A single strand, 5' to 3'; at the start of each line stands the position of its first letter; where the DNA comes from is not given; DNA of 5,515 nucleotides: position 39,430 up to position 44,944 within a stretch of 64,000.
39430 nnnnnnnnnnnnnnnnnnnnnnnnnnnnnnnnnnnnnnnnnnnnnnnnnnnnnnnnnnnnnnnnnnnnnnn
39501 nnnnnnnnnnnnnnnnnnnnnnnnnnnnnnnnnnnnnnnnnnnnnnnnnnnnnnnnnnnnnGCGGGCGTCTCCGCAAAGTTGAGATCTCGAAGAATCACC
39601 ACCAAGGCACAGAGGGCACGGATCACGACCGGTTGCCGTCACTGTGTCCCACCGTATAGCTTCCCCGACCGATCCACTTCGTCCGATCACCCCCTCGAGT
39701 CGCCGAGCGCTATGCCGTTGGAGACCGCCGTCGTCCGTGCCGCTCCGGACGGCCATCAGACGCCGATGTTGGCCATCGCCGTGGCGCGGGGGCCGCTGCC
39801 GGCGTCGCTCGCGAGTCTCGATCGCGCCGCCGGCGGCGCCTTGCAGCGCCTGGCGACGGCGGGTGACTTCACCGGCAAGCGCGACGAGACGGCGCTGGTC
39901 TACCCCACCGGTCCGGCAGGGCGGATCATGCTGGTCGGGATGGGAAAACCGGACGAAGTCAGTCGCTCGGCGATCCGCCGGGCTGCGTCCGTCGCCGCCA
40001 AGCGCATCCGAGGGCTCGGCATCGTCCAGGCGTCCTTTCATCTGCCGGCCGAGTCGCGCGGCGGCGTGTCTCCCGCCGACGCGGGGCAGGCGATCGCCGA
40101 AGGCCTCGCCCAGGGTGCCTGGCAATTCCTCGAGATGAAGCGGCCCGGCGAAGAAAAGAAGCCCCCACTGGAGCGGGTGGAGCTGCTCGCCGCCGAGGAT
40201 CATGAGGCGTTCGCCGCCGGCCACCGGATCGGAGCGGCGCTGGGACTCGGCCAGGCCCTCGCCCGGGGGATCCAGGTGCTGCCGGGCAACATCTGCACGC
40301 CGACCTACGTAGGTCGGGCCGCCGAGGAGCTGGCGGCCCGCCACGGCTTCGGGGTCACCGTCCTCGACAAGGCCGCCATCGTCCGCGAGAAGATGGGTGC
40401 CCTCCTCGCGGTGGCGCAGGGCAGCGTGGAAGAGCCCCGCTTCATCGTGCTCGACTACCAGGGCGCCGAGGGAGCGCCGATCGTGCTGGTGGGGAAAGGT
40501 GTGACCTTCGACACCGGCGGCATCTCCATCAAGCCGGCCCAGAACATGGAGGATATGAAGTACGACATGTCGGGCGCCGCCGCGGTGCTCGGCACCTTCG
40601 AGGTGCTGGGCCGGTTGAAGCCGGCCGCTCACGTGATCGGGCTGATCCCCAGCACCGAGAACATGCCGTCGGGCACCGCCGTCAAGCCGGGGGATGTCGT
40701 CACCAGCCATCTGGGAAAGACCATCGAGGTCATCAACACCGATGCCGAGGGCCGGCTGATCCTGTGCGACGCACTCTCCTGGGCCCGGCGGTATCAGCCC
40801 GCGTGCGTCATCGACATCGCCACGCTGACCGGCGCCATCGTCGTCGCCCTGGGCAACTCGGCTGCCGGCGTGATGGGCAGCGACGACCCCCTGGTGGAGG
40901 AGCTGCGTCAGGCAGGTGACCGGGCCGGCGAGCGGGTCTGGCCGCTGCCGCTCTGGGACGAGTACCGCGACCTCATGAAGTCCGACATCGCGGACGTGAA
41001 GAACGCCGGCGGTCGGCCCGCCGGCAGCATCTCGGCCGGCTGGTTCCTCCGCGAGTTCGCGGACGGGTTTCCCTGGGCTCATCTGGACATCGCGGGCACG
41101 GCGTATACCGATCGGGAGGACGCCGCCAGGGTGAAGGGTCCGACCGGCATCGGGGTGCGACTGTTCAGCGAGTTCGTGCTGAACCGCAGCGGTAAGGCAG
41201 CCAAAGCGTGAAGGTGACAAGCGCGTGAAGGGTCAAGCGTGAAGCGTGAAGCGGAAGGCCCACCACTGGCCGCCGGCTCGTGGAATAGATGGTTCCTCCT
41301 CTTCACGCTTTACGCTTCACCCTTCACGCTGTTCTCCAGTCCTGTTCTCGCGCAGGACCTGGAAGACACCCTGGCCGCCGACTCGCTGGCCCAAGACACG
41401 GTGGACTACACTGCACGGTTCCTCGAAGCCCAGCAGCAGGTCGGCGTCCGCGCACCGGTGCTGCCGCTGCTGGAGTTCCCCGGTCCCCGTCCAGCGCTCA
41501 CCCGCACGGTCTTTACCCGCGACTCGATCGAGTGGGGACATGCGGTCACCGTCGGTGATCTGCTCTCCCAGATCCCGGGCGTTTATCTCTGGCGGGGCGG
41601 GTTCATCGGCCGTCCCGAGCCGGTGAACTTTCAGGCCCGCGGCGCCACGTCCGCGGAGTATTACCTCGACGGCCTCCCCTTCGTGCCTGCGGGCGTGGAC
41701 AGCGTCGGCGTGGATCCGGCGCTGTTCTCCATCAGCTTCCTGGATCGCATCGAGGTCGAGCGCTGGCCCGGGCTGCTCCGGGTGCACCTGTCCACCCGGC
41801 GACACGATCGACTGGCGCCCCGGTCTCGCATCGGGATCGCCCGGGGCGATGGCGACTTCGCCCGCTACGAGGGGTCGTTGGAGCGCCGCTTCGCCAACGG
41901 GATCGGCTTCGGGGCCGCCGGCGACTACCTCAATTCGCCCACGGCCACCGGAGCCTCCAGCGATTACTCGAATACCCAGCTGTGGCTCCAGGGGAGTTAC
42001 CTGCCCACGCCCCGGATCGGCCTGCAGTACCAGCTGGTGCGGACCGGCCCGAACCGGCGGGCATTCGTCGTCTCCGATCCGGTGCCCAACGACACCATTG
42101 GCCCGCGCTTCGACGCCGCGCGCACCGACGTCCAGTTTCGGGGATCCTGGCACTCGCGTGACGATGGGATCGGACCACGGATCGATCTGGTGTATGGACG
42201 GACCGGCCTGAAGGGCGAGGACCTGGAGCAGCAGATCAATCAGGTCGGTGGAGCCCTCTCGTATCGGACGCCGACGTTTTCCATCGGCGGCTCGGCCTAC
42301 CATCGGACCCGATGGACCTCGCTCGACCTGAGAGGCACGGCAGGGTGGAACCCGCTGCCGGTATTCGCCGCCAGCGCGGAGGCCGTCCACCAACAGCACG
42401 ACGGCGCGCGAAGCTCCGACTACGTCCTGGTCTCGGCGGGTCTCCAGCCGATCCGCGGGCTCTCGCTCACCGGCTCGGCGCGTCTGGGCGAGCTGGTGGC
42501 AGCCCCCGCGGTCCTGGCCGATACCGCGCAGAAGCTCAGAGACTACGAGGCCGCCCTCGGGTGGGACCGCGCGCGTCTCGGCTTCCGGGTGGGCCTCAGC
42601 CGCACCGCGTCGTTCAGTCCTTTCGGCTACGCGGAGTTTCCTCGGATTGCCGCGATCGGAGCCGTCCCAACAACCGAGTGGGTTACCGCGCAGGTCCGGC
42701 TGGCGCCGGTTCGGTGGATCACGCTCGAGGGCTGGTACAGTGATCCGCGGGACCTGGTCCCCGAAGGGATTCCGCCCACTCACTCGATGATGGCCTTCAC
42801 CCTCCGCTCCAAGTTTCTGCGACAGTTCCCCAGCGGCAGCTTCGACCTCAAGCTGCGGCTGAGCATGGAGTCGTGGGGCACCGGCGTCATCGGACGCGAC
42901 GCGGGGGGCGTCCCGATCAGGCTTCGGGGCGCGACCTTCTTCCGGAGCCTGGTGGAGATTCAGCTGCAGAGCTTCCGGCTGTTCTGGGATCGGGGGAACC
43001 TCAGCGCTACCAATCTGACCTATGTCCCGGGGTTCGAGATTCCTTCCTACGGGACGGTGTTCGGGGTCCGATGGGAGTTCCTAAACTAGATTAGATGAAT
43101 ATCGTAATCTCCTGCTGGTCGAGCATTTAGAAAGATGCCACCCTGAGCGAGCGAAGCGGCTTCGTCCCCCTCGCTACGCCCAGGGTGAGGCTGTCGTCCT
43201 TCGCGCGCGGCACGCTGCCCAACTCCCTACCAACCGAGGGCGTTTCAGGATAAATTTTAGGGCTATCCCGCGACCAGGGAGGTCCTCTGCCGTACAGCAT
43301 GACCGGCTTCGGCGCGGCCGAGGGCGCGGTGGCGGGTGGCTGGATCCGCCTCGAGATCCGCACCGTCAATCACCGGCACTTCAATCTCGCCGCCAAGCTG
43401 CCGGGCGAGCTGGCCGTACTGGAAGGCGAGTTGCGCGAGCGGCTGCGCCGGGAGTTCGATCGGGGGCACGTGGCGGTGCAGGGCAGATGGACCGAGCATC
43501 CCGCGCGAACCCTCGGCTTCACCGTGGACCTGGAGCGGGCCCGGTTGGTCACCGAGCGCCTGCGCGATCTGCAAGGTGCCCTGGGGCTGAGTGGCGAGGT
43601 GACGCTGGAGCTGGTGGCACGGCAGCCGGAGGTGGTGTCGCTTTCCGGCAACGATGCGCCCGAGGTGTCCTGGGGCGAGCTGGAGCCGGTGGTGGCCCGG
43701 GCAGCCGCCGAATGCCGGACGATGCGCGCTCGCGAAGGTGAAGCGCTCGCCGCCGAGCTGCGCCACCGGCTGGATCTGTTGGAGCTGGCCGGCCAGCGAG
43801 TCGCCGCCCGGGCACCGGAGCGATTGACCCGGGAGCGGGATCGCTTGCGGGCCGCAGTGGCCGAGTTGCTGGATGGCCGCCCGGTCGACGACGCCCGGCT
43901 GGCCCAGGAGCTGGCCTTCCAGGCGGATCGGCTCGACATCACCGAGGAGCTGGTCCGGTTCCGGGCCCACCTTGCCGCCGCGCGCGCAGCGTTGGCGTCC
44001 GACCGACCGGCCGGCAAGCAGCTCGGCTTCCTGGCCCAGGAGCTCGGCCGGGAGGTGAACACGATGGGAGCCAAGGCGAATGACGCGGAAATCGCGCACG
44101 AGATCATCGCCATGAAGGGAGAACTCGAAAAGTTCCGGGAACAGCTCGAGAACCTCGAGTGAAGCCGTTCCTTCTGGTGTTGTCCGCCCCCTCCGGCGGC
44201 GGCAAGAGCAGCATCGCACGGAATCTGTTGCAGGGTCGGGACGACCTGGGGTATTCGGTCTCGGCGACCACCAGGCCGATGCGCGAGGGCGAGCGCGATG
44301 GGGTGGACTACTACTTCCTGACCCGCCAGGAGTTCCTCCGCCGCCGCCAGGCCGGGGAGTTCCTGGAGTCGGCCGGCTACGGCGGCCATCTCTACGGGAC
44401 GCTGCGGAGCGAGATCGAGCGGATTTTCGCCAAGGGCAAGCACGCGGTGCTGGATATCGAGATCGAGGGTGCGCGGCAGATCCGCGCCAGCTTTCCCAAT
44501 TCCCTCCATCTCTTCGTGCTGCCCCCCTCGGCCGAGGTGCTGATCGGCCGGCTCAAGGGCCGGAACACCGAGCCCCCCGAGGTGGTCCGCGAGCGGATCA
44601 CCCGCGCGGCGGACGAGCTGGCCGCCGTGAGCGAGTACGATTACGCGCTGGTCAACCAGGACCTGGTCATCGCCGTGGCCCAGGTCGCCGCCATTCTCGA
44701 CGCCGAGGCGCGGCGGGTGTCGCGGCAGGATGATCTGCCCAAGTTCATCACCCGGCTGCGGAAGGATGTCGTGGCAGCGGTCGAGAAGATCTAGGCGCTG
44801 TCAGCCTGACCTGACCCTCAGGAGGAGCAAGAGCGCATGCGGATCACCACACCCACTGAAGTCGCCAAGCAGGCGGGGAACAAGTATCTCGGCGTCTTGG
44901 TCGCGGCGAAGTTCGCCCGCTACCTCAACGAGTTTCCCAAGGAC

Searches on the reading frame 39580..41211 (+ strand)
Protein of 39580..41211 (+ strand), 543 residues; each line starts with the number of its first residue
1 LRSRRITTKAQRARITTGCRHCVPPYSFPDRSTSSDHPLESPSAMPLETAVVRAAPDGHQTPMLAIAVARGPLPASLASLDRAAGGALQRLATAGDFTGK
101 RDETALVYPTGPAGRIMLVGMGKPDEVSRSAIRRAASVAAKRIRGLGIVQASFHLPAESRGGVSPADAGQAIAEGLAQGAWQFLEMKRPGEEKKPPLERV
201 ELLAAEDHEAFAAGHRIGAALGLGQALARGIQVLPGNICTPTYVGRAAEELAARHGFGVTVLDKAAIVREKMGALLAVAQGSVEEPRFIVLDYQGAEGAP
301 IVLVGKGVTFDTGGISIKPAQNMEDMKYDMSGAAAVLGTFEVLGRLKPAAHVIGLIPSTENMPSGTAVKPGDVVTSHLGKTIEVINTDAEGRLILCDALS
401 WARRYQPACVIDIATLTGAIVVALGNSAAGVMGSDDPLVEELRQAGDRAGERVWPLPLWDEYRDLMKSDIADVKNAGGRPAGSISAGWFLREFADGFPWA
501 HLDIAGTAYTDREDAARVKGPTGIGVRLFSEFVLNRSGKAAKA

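Call 12: search_protein_families(library=pfam, proteins=[window:39580-41211:+], max_evalue=0.001)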
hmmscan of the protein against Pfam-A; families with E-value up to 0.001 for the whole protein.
window:39580-41211:+ (543 aa): 2 families
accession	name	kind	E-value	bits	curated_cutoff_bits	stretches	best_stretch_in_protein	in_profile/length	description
PF00883.26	Peptidase_M17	-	9.3e-121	403.3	25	1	227-529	2-309/310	Cytosol aminopeptidase family, catalytic domain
PF02789.23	Peptidase_M17_N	-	2.9e-22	79.4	23.4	1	74-188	11-127/129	Cytosol aminopeptidase family, N-terminal domain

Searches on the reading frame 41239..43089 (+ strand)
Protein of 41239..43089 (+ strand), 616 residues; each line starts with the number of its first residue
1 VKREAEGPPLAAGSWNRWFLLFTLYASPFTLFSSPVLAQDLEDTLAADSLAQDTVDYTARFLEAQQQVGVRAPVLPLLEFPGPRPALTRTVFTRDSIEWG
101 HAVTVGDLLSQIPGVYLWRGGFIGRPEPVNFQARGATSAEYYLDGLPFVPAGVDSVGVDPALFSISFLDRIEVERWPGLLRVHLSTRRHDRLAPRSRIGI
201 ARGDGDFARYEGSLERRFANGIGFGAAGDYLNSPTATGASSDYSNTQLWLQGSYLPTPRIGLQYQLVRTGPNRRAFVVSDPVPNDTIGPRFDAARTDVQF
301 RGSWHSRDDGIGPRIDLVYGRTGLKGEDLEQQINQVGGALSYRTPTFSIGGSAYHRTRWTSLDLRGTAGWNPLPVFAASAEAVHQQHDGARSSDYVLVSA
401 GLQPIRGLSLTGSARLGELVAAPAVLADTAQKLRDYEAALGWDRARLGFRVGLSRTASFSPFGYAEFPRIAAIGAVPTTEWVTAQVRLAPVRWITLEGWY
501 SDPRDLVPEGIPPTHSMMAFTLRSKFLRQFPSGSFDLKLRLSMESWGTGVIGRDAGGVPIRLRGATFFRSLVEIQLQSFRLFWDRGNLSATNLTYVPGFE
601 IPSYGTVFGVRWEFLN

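Call 12: search_protein_families(library=pfam, proteins=[window:41239-43089:+], max_evalue=0.001)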
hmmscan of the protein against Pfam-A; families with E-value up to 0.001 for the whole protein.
window:41239-43089:+ (616 aa): 1 family
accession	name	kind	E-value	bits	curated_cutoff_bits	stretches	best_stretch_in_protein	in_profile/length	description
PF07715.20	Plug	-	3.2e-09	37.7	23.9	1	88-175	8-92/107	TonB-dependent Receptor Plug Domain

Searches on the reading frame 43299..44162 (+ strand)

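Call 12: search_protein_families(library=pfam, proteins=[window:43299-44162:+], max_evalue=0.001)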
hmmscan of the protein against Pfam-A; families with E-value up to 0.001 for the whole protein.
window:43299-44162:+ (287 aa): 2 families
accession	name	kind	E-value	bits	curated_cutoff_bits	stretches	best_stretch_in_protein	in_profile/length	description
PF08340.16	YicC-like_C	-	1.3e-37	129.1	27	1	169-287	2-120/120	Endoribonuclease YicC-like, C-terminal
PF03755.18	YicC-like_N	-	1.6e-29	103.7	25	1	1-151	4-155/156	Endoribonuclease YicC-like, N-terminal region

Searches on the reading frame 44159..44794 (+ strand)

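Call 66: search_protein_families(library=pfam, proteins=[window:44159-44794:+], max_evalue=0.001)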
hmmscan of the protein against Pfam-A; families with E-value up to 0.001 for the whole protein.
window:44159-44794:+ (211 aa): 1 family
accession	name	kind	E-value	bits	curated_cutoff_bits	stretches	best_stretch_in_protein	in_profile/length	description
PF00625.27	Guanylate_kin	-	4.4e-47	160.5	25.2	1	5-182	4-181/182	Guanylate kinase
